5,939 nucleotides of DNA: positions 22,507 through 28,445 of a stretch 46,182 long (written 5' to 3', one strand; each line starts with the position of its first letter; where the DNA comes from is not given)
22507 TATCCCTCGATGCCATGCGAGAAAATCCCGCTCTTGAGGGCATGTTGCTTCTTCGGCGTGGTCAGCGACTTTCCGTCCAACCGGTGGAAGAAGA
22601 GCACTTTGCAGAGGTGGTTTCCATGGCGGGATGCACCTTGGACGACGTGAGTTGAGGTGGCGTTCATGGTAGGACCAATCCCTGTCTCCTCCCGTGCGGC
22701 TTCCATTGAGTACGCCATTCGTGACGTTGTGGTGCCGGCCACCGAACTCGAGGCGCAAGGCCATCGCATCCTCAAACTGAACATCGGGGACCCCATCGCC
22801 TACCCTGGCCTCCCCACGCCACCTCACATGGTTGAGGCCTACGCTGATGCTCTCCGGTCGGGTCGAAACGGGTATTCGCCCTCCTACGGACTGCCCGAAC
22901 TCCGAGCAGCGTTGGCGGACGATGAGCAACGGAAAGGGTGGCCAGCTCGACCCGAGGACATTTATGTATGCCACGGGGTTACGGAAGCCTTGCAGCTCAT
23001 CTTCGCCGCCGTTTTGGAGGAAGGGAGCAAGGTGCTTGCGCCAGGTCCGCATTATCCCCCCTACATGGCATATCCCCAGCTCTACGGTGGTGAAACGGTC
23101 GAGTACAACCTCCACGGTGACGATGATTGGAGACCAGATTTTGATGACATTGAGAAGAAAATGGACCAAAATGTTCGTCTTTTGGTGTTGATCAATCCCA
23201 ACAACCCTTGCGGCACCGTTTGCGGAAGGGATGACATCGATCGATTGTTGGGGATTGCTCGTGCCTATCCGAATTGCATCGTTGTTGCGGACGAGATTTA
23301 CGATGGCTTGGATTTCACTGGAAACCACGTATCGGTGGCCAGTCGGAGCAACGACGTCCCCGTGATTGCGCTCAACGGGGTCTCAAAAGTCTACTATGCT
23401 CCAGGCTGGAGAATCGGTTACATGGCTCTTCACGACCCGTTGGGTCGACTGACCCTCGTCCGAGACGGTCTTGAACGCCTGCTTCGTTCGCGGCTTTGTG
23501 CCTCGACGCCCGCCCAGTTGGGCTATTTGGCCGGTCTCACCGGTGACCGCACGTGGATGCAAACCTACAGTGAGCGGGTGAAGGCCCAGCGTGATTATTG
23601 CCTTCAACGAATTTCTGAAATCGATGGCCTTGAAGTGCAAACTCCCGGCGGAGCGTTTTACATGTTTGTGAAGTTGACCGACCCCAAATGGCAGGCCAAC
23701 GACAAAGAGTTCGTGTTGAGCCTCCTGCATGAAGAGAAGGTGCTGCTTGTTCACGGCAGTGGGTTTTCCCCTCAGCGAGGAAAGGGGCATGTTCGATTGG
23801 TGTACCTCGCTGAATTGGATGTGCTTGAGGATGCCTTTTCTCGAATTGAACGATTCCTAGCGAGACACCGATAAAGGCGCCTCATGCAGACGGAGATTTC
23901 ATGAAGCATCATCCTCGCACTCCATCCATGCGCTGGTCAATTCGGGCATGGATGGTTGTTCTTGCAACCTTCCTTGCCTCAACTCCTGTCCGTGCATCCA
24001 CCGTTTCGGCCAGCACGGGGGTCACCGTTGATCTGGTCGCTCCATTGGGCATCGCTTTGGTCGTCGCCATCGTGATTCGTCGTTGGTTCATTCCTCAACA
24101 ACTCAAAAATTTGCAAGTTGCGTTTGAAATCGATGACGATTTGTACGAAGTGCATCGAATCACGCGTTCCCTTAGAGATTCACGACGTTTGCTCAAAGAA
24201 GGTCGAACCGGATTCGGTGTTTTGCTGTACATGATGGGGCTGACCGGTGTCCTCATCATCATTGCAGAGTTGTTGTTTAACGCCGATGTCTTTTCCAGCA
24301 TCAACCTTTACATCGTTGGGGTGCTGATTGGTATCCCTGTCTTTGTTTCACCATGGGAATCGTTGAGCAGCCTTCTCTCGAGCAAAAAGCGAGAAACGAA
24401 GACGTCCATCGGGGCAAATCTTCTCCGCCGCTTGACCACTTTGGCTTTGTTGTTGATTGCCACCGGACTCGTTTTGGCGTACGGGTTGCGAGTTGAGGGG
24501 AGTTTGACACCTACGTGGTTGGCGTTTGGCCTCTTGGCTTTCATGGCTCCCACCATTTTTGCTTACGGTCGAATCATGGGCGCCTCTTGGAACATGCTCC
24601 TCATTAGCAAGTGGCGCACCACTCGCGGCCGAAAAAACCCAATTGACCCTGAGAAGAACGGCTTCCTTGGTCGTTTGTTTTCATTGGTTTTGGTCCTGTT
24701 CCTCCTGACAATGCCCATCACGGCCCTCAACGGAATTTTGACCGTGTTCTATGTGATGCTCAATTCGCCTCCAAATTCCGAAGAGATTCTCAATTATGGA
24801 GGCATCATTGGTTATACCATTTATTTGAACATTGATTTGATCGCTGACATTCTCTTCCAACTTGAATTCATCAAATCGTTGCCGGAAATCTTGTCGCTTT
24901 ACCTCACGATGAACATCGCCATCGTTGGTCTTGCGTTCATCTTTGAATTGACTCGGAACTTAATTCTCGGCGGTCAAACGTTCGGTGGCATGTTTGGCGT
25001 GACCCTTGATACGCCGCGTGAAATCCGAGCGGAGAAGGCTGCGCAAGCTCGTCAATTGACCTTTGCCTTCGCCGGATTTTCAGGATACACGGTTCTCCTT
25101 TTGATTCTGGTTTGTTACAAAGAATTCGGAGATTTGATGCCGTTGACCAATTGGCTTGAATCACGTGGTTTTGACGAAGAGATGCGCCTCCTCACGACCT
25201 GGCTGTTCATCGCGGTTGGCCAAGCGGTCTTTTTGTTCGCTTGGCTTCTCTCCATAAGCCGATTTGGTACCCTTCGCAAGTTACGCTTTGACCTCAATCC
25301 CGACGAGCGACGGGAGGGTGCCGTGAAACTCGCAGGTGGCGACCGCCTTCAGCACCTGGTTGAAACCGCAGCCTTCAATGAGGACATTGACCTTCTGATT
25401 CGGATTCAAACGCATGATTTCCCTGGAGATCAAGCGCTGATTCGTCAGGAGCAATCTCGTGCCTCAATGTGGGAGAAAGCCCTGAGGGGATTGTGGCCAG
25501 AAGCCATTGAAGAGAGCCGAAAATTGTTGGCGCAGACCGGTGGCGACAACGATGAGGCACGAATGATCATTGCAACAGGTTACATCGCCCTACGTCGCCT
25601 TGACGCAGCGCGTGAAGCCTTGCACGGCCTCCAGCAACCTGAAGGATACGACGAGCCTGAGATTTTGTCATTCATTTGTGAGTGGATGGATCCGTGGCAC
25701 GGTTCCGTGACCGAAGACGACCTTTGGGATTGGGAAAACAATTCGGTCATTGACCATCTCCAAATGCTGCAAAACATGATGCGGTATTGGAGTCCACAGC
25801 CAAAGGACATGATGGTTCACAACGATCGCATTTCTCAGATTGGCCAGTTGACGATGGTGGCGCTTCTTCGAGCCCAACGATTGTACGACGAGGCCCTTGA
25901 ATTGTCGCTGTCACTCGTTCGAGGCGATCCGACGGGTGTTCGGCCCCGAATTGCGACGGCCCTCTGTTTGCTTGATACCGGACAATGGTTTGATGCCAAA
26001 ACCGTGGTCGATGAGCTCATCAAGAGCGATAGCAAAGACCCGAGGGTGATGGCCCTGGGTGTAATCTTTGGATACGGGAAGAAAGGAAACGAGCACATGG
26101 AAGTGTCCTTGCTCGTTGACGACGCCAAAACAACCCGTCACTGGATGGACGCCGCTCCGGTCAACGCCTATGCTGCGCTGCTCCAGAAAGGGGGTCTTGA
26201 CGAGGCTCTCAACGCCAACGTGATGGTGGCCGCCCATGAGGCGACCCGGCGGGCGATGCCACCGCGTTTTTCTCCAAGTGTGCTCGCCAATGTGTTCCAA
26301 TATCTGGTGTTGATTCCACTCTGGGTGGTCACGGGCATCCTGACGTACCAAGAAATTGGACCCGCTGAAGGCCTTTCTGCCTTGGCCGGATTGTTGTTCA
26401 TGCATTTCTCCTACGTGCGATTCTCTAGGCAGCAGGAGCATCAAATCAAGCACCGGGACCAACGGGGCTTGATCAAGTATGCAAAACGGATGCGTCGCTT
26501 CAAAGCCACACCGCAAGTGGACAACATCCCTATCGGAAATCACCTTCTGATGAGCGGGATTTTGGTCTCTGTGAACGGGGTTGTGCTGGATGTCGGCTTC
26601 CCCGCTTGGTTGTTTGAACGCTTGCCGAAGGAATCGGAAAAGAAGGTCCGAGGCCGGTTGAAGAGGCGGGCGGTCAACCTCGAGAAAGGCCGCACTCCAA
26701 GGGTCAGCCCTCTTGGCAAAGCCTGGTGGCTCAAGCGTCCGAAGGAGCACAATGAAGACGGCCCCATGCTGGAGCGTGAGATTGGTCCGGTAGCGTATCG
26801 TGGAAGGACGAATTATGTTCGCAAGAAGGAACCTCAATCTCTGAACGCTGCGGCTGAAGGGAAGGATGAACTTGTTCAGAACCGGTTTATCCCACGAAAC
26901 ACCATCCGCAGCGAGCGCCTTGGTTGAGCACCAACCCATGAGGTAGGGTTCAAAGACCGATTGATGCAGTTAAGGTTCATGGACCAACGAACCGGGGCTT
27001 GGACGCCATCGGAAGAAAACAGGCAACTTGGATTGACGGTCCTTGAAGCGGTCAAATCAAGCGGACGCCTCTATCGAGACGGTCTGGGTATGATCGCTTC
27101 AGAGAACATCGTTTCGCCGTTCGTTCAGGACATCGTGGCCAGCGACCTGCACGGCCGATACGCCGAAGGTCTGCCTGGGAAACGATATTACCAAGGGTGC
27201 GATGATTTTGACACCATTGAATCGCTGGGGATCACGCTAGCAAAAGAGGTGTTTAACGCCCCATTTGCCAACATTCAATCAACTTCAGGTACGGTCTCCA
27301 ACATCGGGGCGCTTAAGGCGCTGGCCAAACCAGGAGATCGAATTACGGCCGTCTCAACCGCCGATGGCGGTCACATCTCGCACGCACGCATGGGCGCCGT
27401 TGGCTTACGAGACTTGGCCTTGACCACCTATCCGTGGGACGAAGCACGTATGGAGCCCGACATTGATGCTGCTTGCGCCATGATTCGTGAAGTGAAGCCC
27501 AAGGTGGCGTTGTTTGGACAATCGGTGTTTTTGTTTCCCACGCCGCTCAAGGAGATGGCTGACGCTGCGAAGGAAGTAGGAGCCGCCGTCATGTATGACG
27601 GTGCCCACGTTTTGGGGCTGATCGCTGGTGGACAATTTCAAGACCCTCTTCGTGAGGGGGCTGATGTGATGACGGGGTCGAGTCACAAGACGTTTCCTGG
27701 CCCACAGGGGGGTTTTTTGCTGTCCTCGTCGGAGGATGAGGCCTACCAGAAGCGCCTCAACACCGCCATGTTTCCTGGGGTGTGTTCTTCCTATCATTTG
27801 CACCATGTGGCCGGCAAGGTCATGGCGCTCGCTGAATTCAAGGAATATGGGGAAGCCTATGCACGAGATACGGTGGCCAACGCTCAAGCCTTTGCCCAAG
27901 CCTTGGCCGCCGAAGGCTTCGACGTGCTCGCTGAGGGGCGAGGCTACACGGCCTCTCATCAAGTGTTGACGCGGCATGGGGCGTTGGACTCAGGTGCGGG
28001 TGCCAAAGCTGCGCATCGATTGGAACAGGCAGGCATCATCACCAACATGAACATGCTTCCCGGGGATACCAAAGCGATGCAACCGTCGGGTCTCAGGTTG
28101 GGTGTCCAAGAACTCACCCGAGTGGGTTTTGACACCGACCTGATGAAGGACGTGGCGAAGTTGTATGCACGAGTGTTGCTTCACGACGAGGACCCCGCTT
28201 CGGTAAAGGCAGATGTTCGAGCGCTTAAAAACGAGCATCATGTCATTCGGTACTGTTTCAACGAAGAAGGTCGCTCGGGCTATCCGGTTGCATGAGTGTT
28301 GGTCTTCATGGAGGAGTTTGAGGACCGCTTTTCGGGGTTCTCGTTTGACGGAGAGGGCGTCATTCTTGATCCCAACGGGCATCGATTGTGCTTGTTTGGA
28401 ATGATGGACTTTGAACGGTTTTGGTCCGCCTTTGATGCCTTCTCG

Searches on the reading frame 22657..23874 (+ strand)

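Call 64: search_protein_families(library=pfam, proteins=[window:22657-23874:+], max_evalue=0.1)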
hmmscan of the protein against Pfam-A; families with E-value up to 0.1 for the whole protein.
window:22657-23874:+ (405 aa): 3 families
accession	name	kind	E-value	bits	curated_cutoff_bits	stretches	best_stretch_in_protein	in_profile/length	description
PF00155.27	Aminotran_1_2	-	5.4e-55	187.5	19.7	1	38-387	3-349/361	Aminotransferase class I and II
PF00266.25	Aminotran_5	-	0.00012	21.7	21.5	1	99-212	61-175/371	Aminotransferase class-V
PF12897.13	Asp_aminotransf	-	0.00075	18.8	27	1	118-223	119-224/421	Aspartate amino-transferase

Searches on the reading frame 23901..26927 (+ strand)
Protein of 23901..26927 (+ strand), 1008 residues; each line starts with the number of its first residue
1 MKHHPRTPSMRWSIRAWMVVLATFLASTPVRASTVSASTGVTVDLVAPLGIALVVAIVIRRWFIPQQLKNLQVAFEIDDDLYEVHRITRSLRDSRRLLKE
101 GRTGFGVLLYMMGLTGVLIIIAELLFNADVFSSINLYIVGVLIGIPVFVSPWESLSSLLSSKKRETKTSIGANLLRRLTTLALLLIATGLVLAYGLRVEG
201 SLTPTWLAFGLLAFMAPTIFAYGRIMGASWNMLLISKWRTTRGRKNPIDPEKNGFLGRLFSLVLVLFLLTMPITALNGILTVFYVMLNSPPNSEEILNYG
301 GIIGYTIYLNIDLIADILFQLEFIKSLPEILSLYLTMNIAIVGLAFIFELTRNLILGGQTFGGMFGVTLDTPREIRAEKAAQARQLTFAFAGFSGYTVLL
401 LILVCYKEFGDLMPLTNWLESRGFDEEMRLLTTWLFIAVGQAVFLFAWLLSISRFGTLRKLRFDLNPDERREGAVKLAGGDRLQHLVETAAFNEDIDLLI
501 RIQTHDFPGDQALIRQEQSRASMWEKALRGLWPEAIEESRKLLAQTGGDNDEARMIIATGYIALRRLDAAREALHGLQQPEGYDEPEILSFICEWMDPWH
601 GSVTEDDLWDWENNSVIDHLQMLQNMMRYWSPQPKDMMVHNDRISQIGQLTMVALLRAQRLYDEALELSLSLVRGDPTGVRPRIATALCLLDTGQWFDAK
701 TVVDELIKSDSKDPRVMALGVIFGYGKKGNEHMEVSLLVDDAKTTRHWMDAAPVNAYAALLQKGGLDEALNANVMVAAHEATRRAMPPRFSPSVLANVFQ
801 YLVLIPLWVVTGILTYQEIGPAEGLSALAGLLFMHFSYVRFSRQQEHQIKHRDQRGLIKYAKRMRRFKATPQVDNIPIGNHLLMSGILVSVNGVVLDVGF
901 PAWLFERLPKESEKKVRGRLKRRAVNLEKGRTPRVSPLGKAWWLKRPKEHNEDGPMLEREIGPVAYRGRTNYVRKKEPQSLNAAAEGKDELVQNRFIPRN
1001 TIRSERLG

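Call 16: search_protein_families(library=pfam, proteins=[window:23901-26927:+], max_evalue=0.001)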
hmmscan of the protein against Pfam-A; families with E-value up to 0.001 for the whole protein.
window:23901-26927:+ (1008 aa): 1 family
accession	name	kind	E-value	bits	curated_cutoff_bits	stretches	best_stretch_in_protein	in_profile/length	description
PF14559.12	TPR_19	-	2.2e-07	31.5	25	0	657-718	2-63/68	Tetratricopeptide repeat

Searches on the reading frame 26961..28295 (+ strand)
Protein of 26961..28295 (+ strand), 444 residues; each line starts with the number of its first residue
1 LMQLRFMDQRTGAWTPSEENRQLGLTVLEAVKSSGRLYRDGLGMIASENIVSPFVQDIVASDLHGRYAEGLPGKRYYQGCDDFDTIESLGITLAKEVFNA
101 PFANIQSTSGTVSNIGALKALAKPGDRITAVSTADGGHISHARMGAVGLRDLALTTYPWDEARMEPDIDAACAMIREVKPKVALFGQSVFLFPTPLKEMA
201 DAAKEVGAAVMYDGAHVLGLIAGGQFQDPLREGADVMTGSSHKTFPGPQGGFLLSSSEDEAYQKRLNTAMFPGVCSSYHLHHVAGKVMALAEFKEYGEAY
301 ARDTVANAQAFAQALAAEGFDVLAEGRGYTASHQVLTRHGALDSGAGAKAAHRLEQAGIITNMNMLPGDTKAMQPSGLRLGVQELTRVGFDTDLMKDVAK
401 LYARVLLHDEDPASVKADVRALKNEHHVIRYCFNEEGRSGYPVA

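Call 16: search_protein_families(library=pfam, proteins=[window:26961-28295:+], max_evalue=0.001)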
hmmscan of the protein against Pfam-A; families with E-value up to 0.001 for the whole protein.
window:26961-28295:+ (444 aa): 2 families
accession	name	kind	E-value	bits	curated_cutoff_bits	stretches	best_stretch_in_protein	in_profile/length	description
PF00464.25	SHMT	-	1.5e-69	235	27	1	27-400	8-397/399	Serine hydroxymethyltransferase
PF00155.27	Aminotran_1_2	-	3.4e-08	33.5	19.7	1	101-329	65-304/361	Aminotransferase class I and II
